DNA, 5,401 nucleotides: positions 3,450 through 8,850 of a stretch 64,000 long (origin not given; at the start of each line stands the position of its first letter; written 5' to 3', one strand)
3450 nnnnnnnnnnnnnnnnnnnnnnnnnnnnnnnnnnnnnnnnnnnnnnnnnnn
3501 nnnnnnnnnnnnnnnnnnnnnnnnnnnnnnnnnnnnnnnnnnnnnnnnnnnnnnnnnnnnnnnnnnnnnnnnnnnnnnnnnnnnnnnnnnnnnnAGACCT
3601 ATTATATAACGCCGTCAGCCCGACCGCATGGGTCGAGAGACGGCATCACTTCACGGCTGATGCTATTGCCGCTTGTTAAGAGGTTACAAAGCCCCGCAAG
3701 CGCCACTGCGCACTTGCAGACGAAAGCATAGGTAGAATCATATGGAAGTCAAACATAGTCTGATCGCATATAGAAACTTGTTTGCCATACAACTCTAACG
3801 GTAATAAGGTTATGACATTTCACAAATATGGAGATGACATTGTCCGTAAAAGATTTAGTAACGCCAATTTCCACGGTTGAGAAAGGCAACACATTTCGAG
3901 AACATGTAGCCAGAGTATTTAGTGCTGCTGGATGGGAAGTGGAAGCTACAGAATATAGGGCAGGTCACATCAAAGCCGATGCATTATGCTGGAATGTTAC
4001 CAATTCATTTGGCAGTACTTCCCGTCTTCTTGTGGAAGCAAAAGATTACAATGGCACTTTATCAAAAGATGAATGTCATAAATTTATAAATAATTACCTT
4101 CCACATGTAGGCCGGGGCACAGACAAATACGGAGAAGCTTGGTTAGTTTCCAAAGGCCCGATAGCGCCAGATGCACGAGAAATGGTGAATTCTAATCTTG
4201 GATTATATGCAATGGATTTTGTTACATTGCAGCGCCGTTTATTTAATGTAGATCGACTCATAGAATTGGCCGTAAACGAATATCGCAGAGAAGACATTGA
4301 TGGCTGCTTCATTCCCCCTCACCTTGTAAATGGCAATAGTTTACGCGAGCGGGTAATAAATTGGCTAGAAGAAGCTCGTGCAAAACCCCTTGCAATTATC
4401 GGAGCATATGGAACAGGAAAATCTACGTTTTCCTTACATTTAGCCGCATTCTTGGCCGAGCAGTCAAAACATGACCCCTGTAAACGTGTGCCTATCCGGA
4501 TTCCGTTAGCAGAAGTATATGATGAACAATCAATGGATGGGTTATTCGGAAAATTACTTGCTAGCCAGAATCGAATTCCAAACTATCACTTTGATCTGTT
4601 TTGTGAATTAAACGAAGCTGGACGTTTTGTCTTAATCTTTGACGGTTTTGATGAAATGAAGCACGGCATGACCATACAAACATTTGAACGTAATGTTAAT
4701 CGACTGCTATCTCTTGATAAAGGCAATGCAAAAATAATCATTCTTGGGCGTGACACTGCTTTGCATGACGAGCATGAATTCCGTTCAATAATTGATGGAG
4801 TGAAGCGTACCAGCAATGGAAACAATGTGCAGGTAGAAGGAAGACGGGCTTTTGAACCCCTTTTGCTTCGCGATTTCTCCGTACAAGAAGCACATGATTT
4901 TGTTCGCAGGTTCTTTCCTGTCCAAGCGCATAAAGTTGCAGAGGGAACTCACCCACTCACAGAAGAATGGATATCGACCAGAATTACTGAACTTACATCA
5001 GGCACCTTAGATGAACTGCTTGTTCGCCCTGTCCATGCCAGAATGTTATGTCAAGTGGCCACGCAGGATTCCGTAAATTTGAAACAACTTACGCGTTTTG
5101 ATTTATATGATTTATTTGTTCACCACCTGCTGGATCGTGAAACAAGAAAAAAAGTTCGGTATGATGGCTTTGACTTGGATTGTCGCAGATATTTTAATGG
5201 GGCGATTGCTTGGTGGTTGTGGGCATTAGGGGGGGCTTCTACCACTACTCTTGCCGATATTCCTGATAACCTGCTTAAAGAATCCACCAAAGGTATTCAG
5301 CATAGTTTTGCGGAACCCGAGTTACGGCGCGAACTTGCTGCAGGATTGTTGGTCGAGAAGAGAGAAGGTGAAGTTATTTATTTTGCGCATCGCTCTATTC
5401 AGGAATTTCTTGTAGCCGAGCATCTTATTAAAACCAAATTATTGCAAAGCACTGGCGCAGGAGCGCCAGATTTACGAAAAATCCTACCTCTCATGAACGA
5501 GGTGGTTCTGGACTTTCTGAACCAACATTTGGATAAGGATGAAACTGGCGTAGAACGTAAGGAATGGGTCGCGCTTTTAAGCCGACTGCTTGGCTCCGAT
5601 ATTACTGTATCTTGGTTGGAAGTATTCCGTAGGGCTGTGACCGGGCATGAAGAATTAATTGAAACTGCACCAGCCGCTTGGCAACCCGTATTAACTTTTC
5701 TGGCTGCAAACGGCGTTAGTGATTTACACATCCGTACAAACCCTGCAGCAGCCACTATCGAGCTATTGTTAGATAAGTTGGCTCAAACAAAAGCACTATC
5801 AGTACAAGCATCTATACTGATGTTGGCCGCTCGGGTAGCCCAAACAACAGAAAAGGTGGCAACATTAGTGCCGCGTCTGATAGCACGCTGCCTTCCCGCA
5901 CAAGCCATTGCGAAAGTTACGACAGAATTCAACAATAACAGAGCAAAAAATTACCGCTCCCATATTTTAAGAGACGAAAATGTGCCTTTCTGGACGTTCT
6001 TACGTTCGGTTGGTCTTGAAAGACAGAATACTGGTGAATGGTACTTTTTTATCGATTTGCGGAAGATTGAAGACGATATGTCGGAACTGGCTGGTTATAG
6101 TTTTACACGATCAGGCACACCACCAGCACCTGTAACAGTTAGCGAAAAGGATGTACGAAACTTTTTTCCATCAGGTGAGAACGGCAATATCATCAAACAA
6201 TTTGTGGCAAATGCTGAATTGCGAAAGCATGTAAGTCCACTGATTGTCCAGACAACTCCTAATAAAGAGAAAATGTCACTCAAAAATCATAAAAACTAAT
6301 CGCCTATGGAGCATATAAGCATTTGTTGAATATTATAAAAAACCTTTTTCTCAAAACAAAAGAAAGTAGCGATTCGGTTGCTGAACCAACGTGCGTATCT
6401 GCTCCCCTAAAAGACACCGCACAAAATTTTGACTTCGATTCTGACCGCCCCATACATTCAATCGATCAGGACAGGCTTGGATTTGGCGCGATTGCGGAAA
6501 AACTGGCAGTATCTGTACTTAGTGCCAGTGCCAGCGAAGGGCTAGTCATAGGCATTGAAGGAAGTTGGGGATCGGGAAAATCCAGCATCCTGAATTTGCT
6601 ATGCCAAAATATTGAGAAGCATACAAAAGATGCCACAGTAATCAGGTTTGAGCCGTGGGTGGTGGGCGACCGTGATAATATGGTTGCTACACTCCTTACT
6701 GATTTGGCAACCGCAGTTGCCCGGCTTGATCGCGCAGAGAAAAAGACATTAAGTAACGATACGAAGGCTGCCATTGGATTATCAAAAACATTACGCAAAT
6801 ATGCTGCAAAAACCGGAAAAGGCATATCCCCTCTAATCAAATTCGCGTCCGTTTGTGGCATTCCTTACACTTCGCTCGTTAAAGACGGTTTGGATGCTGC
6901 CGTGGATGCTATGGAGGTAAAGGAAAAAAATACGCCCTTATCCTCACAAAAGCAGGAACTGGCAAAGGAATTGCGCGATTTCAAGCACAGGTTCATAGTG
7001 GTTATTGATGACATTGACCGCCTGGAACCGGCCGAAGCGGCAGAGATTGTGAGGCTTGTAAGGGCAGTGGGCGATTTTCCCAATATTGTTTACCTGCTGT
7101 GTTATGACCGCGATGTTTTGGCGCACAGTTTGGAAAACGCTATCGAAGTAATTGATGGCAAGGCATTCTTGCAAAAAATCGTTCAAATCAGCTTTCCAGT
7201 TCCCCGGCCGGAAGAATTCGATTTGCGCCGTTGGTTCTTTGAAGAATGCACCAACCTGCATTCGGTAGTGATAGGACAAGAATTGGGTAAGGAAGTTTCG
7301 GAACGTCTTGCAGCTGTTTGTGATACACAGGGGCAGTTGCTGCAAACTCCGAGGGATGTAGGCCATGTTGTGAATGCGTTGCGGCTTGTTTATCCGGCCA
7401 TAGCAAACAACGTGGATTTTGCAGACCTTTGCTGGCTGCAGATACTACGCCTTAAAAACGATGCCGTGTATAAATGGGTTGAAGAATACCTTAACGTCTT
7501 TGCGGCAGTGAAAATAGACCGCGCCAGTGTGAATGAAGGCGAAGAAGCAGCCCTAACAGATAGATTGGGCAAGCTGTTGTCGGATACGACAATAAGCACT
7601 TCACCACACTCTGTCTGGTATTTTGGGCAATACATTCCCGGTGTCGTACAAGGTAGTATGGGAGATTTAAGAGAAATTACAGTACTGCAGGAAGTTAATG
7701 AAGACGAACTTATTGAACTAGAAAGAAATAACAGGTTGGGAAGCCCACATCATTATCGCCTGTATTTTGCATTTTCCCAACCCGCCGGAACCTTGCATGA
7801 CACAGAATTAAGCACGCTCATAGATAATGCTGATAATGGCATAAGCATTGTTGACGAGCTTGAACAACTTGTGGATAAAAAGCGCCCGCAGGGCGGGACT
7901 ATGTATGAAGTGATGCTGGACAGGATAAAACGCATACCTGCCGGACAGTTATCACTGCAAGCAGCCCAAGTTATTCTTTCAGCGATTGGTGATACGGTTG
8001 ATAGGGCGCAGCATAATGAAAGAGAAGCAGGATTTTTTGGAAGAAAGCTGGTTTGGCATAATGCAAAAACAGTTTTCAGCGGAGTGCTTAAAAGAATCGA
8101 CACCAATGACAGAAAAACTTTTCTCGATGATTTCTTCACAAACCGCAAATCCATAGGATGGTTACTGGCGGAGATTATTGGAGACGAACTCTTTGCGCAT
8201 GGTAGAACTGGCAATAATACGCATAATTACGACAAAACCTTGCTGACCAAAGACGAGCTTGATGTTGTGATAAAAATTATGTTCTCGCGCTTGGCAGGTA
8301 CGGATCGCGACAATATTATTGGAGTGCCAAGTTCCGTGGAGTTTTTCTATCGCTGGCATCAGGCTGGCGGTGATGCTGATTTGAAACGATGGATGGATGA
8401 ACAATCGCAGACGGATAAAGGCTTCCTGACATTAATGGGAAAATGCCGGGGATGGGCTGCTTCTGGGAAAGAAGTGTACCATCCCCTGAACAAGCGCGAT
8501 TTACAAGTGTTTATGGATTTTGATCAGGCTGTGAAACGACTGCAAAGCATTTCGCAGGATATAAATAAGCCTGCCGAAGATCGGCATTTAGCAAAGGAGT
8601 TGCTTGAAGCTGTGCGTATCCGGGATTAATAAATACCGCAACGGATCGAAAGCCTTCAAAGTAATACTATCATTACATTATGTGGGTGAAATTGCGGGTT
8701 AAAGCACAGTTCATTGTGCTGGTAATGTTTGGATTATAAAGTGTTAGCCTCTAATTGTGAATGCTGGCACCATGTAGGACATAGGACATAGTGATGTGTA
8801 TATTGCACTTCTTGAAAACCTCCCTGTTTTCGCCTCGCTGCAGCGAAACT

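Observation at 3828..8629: Adjacent Mrr-nuclease/NACHT STAND NTPase and KAP P-loop NTPase: candidate two-gene anti-phage module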

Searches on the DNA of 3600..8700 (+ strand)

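Call 10: search_dna_similar(query=window:3600-8700:+, collection=ecoli_genomes, mode=near, max_rows=15)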
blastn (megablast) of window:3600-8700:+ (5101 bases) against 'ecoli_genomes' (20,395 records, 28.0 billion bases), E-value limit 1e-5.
No match.

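Call 11: search_dna_similar(query=window:3600-8700:+, collection=plasmids, mode=near, max_rows=15)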
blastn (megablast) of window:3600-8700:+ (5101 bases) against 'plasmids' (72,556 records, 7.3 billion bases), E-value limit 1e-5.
No match.
